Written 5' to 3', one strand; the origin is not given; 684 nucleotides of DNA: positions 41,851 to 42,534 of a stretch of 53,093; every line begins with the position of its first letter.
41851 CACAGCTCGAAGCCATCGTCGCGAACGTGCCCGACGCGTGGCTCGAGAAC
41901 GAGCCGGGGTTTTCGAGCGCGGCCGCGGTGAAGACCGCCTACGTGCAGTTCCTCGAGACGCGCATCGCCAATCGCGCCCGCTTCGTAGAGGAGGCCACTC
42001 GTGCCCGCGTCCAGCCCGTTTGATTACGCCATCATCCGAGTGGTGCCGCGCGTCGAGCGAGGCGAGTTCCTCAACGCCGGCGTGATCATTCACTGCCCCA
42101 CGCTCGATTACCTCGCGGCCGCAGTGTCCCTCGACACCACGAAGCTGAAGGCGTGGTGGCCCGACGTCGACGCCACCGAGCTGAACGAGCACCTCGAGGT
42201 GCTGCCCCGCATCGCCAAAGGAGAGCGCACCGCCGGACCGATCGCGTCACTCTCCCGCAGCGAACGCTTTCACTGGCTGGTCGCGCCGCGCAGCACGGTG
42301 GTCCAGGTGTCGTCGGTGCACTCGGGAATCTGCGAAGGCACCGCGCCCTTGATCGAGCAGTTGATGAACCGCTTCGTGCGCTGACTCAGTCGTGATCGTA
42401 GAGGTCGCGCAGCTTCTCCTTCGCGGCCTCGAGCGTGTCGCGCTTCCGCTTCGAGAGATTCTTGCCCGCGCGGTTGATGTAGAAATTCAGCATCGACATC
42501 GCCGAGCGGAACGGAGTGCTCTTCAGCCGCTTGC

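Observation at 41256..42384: Uncharacterised two-gene module: HipA-like kinase overlapping a DUF3037 gene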

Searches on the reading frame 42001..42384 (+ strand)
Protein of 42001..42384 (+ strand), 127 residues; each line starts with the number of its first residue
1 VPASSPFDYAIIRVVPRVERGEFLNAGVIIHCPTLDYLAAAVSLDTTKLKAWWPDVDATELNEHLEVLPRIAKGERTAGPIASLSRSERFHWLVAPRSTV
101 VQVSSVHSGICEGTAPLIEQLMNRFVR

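Call 3: search_protein_families(library=pfam, proteins=[window:42001-42384:+], max_evalue=1)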
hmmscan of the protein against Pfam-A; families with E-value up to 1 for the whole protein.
window:42001-42384:+ (127 aa): 1 family
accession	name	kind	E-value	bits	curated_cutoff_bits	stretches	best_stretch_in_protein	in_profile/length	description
PF11236.13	DUF3037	-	9.1e-39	132.8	22.6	1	9-126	1-118/118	Protein of unknown function (DUF3037)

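Call 4: search_protein_families(library=ncbifam, proteins=[window:42001-42384:+], max_evalue=1)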
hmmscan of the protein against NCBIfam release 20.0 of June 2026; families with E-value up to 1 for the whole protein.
window:42001-42384:+ (127 aa): 0 families

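Call 5: search_protein_families(library=padloc, proteins=[window:42001-42384:+], max_evalue=1)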
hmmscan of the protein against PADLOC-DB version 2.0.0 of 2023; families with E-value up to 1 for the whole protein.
window:42001-42384:+ (127 aa): 1 family
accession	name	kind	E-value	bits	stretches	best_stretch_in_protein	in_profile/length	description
PDLC04767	PDC-M66B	-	6.3e-10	37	1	7-126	4-128/281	-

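Call 19: find_homologous_proteins(query=window:42001-42381:+, max_evalue=0.001)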
Query window:42001-42381:+ (127 aa): 4407 proteins with E <= 0.001 among 4416 candidates; the best 120 are listed.
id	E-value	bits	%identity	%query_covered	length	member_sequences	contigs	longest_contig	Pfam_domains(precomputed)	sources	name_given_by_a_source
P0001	8.0e-76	270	96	100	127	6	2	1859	PF11236.14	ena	-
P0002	7.7e-71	253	91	100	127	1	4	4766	PF11236.14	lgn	-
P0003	4.8e-65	235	85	100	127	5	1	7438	PF11236.14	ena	-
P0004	6.6e-65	234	83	100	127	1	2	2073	PF11236.14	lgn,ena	-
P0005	4.5e-63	228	83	100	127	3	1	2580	PF11236.14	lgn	-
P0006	4.6e-63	228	82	100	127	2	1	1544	PF11236.14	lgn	-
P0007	1.7e-62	227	81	100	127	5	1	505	PF11236.14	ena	-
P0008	2.5e-62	226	81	100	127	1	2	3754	PF11236.14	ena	-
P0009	6.4e-60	218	79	97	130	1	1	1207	PF11236.14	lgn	-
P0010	9.1e-59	214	76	100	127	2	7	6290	PF11236.14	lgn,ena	-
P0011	2.0e-57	210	74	100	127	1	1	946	PF11236.14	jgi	jgi:hypothetical protein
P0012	5.0e-56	206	75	100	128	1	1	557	PF11236.14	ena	-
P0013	1.4e-51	191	69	100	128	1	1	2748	PF11236.14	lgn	-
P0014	2.0e-51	191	66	100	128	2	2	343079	PF11236.14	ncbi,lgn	-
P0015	1.8e-49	184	66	100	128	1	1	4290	PF11236.14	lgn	-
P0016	1.8e-49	184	66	100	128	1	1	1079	PF11236.14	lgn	-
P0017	1.9e-49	184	66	100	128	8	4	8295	PF11236.14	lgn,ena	-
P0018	4.3e-49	183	65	99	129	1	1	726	PF11236.14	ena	-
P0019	5.4e-49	183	65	100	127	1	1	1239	PF11236.14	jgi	jgi:hypothetical protein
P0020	1.6e-48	181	66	100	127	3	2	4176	PF11236.14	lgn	-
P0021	3.7e-48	180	66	100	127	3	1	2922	PF11236.14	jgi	-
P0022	4.0e-48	180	65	100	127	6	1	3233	PF11236.14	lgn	-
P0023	4.2e-48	180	67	99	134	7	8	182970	PF11236.14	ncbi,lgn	-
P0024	5.6e-48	180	65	100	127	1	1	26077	PF11236.14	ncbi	-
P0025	1.5e-47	178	66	100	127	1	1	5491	PF11236.14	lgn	-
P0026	3.7e-47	177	63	100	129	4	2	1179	PF11236.14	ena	-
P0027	5.9e-47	176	64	98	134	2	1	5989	PF11236.14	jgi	-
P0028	1.1e-46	175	64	100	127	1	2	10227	PF11236.14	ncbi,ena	-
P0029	2.2e-46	175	63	100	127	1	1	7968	PF11236.14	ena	-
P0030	2.8e-46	174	64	99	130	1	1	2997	PF11236.14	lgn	-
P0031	1.1e-45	172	60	99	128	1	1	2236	PF11236.14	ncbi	-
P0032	1.6e-45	172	63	97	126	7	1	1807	PF11236.14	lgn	-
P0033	1.9e-45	171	62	100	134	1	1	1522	PF11236.14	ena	-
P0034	3.5e-45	171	61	100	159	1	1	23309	PF11236.14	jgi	jgi:hypothetical protein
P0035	3.7e-45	171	63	100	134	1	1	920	PF11236.14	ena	-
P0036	4.2e-45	170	62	98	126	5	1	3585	PF11236.14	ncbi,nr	ncbi:MAG: DUF3037 domain-containing protein [Acidobacteriaceae bacterium]|nr:DUF3037 domain-containi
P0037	1.3e-44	169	63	99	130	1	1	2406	PF11236.14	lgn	-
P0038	7.4e-44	166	59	98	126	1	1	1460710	PF11236.14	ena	-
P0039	1.1e-43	166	62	99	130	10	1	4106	PF11236.14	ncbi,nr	ncbi:MAG: DUF3037 domain-containing protein [Archangium sp.]|nr:DUF3037 domain-containing protein [A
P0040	1.9e-43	165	61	100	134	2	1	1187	PF11236.14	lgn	-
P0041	9.2e-43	163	59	99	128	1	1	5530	PF11236.14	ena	-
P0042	1.2e-42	162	58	98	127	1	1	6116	PF11236.14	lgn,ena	-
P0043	1.3e-42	162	58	99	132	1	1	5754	PF11236.14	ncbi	-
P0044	1.3e-42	162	63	94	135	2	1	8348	PF11236.14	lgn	-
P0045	1.4e-42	162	57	100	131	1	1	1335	PF11236.14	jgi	jgi:hypothetical protein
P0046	1.5e-42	162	60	99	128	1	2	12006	PF11236.14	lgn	-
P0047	2.8e-42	161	58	98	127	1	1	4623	PF11236.14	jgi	-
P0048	3.2e-42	161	57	99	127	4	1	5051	PF11236.14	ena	-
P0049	4.1e-42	161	57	100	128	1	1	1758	PF11236.14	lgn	-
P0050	4.4e-42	161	58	99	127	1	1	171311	PF11236.14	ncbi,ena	-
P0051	4.4e-42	161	59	99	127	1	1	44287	PF11236.14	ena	-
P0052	5.2e-42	160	59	100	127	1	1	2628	PF11236.14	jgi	jgi:hypothetical protein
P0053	6.1e-42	160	56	99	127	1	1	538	PF11236.14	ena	-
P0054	6.5e-42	160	59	100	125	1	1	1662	PF11236.14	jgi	jgi:hypothetical protein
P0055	6.7e-42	160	57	98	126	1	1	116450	PF11236.14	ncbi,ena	-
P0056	6.7e-42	160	58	99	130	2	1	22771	PF11236.14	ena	-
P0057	7.6e-42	160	61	100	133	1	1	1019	PF11236.14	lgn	-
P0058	7.8e-42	160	61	100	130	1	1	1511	PF11236.14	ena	-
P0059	8.0e-42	160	60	95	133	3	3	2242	PF11236.14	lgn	-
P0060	9.0e-42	160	60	100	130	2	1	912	PF11236.14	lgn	-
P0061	9.9e-42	159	62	96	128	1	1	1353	PF11236.14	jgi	jgi:hypothetical protein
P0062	1.1e-41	159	58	98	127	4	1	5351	PF11236.14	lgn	-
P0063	1.4e-41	159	61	100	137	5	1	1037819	PF11236.14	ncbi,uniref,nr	ncbi:DUF3037 domain-containing protein [Hyalangium minutum]|uniref:DUF3037 domain-containing protein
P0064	1.7e-41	159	58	99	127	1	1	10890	PF11236.14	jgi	jgi:hypothetical protein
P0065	1.8e-41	159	60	99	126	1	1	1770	PF11236.14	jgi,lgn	jgi:hypothetical protein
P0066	1.9e-41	159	60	98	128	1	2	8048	PF11236.14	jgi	jgi:hypothetical protein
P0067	1.9e-41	159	62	96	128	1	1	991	PF11236.14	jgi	jgi:hypothetical protein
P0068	1.9e-41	159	56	99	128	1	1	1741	PF11236.14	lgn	-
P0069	2.0e-41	158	58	100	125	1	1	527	PF11236.14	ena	-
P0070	2.1e-41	158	61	100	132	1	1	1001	PF11236.14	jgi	jgi:DUF3037 family protein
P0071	2.2e-41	158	64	94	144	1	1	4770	PF11236.14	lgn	-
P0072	2.2e-41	158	56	99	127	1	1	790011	PF11236.14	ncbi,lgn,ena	-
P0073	2.2e-41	158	60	100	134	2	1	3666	PF11236.14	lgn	-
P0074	2.3e-41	158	60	100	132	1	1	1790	PF11236.14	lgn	-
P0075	2.3e-41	158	61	99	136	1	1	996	PF11236.14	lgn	-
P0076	2.5e-41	158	56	99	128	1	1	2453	PF11236.14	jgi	jgi:DUF3037 family protein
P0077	2.7e-41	158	56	99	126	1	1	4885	PF11236.14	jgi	-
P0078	2.7e-41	158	59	99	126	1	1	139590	PF11236.14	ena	-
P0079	2.8e-41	158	59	100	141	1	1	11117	PF11236.14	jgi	-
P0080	2.8e-41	158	57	98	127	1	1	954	PF11236.14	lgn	-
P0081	2.9e-41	158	59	99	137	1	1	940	PF11236.14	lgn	-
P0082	3.1e-41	158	59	95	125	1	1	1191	PF11236.14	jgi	jgi:hypothetical protein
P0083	3.2e-41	158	58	97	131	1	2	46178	PF11236.14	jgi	jgi:hypothetical protein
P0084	3.3e-41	158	56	99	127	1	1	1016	PF11236.14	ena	-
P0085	3.6e-41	158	60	100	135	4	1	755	PF11236.14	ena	-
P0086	3.8e-41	158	60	96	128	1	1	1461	PF11236.14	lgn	-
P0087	3.9e-41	158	60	99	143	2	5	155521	PF11236.14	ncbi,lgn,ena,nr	ncbi:MAG TPA: DUF3037 domain-containing protein [Acidobacteria bacterium]|nr:DUF3037 domain-containi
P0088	4.1e-41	157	60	95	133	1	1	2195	PF11236.14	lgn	-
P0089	4.1e-41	157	57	100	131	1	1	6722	PF11236.14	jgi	jgi:hypothetical protein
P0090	4.2e-41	157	57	99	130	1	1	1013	PF11236.14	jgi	jgi:hypothetical protein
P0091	4.4e-41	157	56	99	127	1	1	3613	PF11236.14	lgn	-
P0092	4.4e-41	157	58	97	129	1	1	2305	PF11236.14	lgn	-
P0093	5.1e-41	157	58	99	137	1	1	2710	PF11236.14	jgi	jgi:hypothetical protein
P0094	5.2e-41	157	59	100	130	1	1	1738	PF11236.14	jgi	jgi:Protein of unknown function (DUF3037)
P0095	5.6e-41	157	59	96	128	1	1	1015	PF11236.14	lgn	-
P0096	5.6e-41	157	56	99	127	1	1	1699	PF11236.14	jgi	jgi:Protein of unknown function (DUF3037)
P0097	5.7e-41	157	57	100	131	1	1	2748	PF11236.14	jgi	jgi:hypothetical protein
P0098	6.1e-41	157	61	100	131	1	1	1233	PF11236.14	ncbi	-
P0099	6.2e-41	157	61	95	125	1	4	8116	PF11236.14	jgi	jgi:hypothetical protein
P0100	6.2e-41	157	58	99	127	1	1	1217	PF11236.14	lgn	-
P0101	6.8e-41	157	57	100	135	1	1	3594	PF11236.14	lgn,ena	-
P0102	7.2e-41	157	58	98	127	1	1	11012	PF11236.14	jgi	jgi:hypothetical protein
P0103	7.3e-41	157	58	99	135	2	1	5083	PF11236.14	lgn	-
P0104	8.4e-41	156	59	100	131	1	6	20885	PF11236.14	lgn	-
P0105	8.7e-41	156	59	100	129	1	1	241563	PF11236.14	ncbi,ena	-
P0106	8.8e-41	156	60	99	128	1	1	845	PF11236.14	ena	-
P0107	9.1e-41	156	57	100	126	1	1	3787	PF11236.14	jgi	-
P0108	9.1e-41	156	60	98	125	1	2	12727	PF11236.14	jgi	jgi:hypothetical protein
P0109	9.2e-41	156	61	96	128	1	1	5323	PF11236.14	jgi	jgi:hypothetical protein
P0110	9.6e-41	156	60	99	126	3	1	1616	PF11236.14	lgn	-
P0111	9.8e-41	156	60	98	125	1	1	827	PF11236.14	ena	-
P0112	1.0e-40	156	58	100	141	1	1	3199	PF11236.14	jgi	jgi:hypothetical protein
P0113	1.0e-40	156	62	99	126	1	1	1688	PF11236.14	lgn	-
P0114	1.0e-40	156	60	100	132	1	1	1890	PF11236.14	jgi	jgi:hypothetical protein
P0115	1.1e-40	156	59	99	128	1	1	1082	PF11236.14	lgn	-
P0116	1.1e-40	156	58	99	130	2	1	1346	PF11236.14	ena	-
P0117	1.1e-40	156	58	100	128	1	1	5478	PF11236.14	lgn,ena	-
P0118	1.1e-40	156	57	99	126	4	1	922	PF11236.14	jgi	jgi:hypothetical protein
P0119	1.2e-40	156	58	100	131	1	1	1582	PF11236.14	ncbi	-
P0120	1.2e-40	156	58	100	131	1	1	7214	PF11236.14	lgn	-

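Call 26: find_related_loci(query=A1, collection=genome_contigs, flank=10000)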
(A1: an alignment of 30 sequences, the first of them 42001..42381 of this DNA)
Query A1 (127 aa) in genome_contigs; peptide patterns used: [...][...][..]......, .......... (x = any residue, [..] = any of these).
599 stretches matched a pattern (row limit reached: there are more); 592 encode a relative of the query (tblastn E <= 1e-3); the best 80 are kept; 80 distinct loci.
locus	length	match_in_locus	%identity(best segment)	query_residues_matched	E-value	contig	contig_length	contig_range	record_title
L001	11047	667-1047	73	1-127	4e-61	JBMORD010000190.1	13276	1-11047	MAG: Myxococcota bacterium isolate Betzabe_MAG171 MAG171_190, whole genome shotgun sequence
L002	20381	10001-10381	65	1-127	3e-56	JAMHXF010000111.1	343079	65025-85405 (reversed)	MAG: Archangium sp. isolate UR_AS_maxbin.062 k201_864556, whole genome shotgun sequence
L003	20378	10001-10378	55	1-126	7e-47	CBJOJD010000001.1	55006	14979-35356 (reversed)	MAG TPA_asm: uncultured bacterium isolate SRR27822706_concoct_31 genome assembly, contig: ERZ27338881.119, whole genome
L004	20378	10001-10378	54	1-126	1e-45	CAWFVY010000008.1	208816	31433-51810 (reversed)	MAG: uncultured Acidobacteriota bacterium isolate MFD04967.bin.1.18 genome assembly, contig: contig_40395, whole genome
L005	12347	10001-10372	54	1-126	2e-45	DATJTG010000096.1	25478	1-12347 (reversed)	MAG TPA_asm: Acidobacteriaceae bacterium isolate SMAG_U15014 k141_4430427, whole genome shotgun sequence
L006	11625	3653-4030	55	1-126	8e-45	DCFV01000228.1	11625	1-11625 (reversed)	MAG TPA_asm: Acidobacteriaceae bacterium UBA1795 UBA1795_contig_11186, whole genome shotgun sequence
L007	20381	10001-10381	58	1-127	1e-44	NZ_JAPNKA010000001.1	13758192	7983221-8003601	Archangium lansingense strain MIWBW ctg.000000F, whole genome shotgun sequence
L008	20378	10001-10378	54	1-126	1e-44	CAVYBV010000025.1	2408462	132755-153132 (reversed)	MAG: uncultured Acidobacteriota bacterium isolate MFD03044.bin.1.157 genome assembly, contig: contig_9803, whole genome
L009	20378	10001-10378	53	1-126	3e-44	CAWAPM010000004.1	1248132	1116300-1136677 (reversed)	MAG: uncultured Acidobacteriaceae bacterium isolate MFD04463.bin.2.4 genome assembly, contig: contig_34760, whole genome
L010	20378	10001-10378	56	1-126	8e-44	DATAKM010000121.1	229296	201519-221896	MAG TPA_asm: Chloroflexia bacterium isolate SMAG_U6938 k141_270242, whole genome shotgun sequence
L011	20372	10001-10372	54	1-126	2e-43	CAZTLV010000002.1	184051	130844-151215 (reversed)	MAG TPA_asm: uncultured Terracidiphilus sp. isolate binchicken_co3_591 genome assembly, contig: NODE_106_length_184051_c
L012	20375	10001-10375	55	2-126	2e-43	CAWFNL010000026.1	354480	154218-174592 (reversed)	MAG: uncultured Acidobacteriaceae bacterium isolate MFD06092.bin.3.326 genome assembly, contig: contig_76099, whole geno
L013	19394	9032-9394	56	7-127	1e-43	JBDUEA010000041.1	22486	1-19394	MAG: Gemmatimonadota bacterium isolate cluster4_bin.84 NODE_3880_length_22486_cov_15.515759, whole genome shotgun sequen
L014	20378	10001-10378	53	1-126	4e-43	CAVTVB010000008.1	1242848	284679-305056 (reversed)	MAG: uncultured Acidobacteriaceae bacterium isolate MFD04967.bin.1.231 genome assembly, contig: contig_26724, whole geno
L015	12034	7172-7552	54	1-127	9e-43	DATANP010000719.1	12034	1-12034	MAG TPA_asm: Thermoanaerobaculia bacterium isolate SMAG_U7022 k141_333882, whole genome shotgun sequence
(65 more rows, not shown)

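Call 33: search_solved_structures(query=A1, max_evalue=10, show_alignments=2)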
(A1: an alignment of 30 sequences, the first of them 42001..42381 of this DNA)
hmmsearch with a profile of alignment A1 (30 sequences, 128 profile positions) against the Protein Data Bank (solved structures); distinct sequences matched with E-value up to 10: 1.
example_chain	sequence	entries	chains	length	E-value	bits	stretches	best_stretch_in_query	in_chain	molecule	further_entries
9u7b_A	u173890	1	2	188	0.12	15.5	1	49-89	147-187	Possible transcriptional regulatory protein (Probably MarR-family)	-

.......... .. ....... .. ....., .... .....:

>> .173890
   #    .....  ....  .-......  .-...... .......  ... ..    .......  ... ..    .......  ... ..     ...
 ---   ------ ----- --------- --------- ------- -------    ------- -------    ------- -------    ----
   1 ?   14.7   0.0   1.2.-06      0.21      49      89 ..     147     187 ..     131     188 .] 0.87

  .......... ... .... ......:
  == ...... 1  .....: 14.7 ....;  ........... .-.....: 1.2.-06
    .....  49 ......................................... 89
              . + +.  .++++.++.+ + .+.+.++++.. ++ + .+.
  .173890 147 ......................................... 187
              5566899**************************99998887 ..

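Call 41: predict_structure(alignment_id=A1)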
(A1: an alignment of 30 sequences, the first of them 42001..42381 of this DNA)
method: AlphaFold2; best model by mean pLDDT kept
length: 127 residues; sequences in the alignment: 30
mean_pLDDT: 89.0   pTM: 0.82
mean pLDDT of the five models: 89.0, 88.1, 84.1, 83.1, 76.8
residues with pLDDT >= 90: 79; 70-90: 43; 50-70: 4; < 50: 1
segments of 3 or more residues with pLDDT < 50: none
pLDDT, mean of each block of 10 residues (from residue 1): 81 82 91 91 92 89 93 91 93 86 91 86 92
secondary structure, 60 per line:
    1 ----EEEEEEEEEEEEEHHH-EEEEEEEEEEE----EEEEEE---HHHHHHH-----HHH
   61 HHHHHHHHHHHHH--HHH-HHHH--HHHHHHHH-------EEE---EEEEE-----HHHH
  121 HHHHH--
elements in order: E5-17 E22-32 E37-42 H46-52 H58-73 H80-83 H86-93 E101-103 E107-111 H117-125

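Call 45: fold_search(model_id=the predicted structure, library=pdb)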
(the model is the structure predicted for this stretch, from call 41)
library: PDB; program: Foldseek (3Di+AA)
matches with E <= 10: 314; with E <= 0.001: 0
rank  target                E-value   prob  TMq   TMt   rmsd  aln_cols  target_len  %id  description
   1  5vvp_A                5.6e-01  0.04  0.14  0.08  16.8        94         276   15  HLA-B*57:03 presenting LSSPVTKSW (released 2018-10-03)
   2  5c50_B                6.0e-01  0.08  0.23  0.17  17.2       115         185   11  Crystal structure of the complex of human Atg101-Atg13 HORMA domain (released 2015-10-14)
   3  4jqv_A                6.0e-01  0.05  0.16  0.09  16.9        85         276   16  HLA-B*18:01 in complex with Epstein-Barr virus BZLF1-derived peptide (residues 173-180) (released 2013-06-26)
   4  5ieh_A                6.0e-01  0.03  0.15  0.09  17.6       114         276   18  Structure of HLA-B*40:02 in complex with the phosphorylated endogenous peptide REF(p)SKEPEL (released 2016-12-07)
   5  4nhu_G                6.7e-01  0.04  0.15  0.12  15.7        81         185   12  The M33 TCR p3M33l/H-2 Ld Complex (released 2015-05-06)
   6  2d31_D                6.7e-01  0.04  0.17  0.10  16.8       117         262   11  Crystal structure of disulfide-linked HLA-G dimer (released 2006-03-14)
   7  5v5l_C                6.7e-01  0.04  0.15  0.08  15.8        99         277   15  Crystal structure of HLA-B*5801 complex with HIV-1 gag derived peptide TW10 (released 2017-06-14)
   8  5v5l_A                6.7e-01  0.04  0.15  0.08  15.8        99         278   15  Crystal structure of HLA-B*5801 complex with HIV-1 gag derived peptide TW10 (released 2017-06-14)
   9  8d5n_A                6.7e-01  0.03  0.15  0.09  16.6        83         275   16  Crystal structure of Ld-HF10 (released 2022-09-14)
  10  1m6o_A                6.7e-01  0.02  0.12  0.07  17.0        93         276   17  Crystal Structure of HLA B*4402 in complex with HLA DPA*0201 peptide (released 2003-09-02)
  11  1n2r_A                6.7e-01  0.02  0.12  0.07  16.9        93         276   17  A natural selected dimorphism in HLA B*44 alters self, peptide reportoire and T cell recognition. (released 2004-03-16)
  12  1syv_A                6.7e-01  0.02  0.12  0.07  17.0        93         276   17  HLA-B*4405 complexed to the dominant self ligand EEFGRAYGF (released 2004-10-19)
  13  5j6g_C                7.6e-01  0.04  0.15  0.09  16.6        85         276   14  Recognition of the MHC class Ib molecule H2-Q10 by the natural killer cell receptor Ly49C (released 2016-07-13)
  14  5xuy_C                8.1e-01  0.07  0.25  0.19  16.2       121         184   11  Crystal structure of ATG101-ATG13HORMA (released 2018-07-04)
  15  6uj7_D                8.1e-01  0.04  0.16  0.09  17.1        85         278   15  Crystal structure of HLA-B*07:02 with R140Q mutant IDH2 peptide (released 2021-05-05)
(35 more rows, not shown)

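Call 48: search_dna_similar(query=window:42001-42381:+, collection=phages, mode=protein, max_evalue=0.001, max_rows=25)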
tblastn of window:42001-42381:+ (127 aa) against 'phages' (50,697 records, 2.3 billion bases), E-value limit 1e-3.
No match.
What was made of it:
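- Tried and rejected: tblastn of the window DUF3037 against GenBank phages: no match (call 48).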

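Call 64: search_protein_representatives(alignment_id=A1)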
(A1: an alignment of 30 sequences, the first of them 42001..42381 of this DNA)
Query: 30 sequences, 128 profile positions. Proteins with E-value up to 0.001 (for the whole library): 2447; up to 1e-10: 1412; up to 1e-30: 120. The best 150 are listed.
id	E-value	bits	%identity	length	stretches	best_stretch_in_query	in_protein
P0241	1.3e-50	186.8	-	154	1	4-126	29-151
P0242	2.5e-50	185.9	-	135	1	1-127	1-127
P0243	5.4e-48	178.4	-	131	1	1-126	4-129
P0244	4.3e-47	175.5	-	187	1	1-123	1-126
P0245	9.5e-47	174.3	-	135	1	5-127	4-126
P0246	1.2e-46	174.0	-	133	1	2-127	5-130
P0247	2.1e-46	173.2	-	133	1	3-127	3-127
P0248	2.8e-46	172.8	-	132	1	2-127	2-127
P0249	2.9e-46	172.8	-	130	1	1-127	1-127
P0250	3.2e-46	172.7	-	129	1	3-99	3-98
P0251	4.4e-46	172.2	-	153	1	1-125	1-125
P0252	7.3e-46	171.5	-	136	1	1-126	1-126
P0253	7.4e-46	171.5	-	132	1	4-127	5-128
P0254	7.4e-46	171.5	-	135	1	3-127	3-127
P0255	9.0e-46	171.2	-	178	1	4-127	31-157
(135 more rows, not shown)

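Call 70: search_protein_families(library=pfam, alignment_id=A5, max_evalue=0.00001)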
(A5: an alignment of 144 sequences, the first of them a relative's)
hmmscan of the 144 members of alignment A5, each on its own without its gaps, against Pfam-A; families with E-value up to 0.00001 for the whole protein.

A. member 1, L003:8129-9082:+ (318 aa): 1 family
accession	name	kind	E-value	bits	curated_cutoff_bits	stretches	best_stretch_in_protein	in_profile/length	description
PF02673.24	BacA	-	1e-55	189.7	33.4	1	28-307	2-255/257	Bacitracin resistance protein BacA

B. families by the number of members that match (of 144 scanned): 149 families (the first 25 are shown)
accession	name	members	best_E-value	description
PF03446.21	NAD_binding_2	7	3.2e-41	NAD binding domain of 6-phosphogluconate dehydrogenase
PF00072.30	Response_reg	7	1.2e-26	Response regulator receiver domain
PF14833.11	NAD_binding_11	7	1.4e-16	NAD-binding of NADP-dependent 3-hydroxyisobutyrate dehydrogenase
PF03807.23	F420_oxidored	7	3.9e-09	NADP oxidoreductase coenzyme F420-dependent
PF00196.25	GerE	4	6.1e-20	Bacterial regulatory proteins, luxR family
PF00106.31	adh_short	3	2.2e-62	short chain dehydrogenase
PF13561.12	adh_short_C2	3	1.2e-46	Enoyl-(Acyl carrier protein) reductase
PF03358.20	FMN_red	3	6.4e-41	NADPH-dependent FMN reductase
PF01546.33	Peptidase_M20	3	2.7e-32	Peptidase family M20/M25/M40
PF07687.19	M20_dimer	3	2e-17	Peptidase dimerisation domain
PF08659.16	KR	3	7.3e-16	KR domain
PF04228.19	Zn_peptidase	2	4.5e-78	Putative neutral zinc metallopeptidase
PF00248.27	Aldo_ket_red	2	6.7e-68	Aldo/keto reductase family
PF00082.27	Peptidase_S8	2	3.3e-62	Subtilase family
PF07690.21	MFS_1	2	1.1e-52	Major Facilitator Superfamily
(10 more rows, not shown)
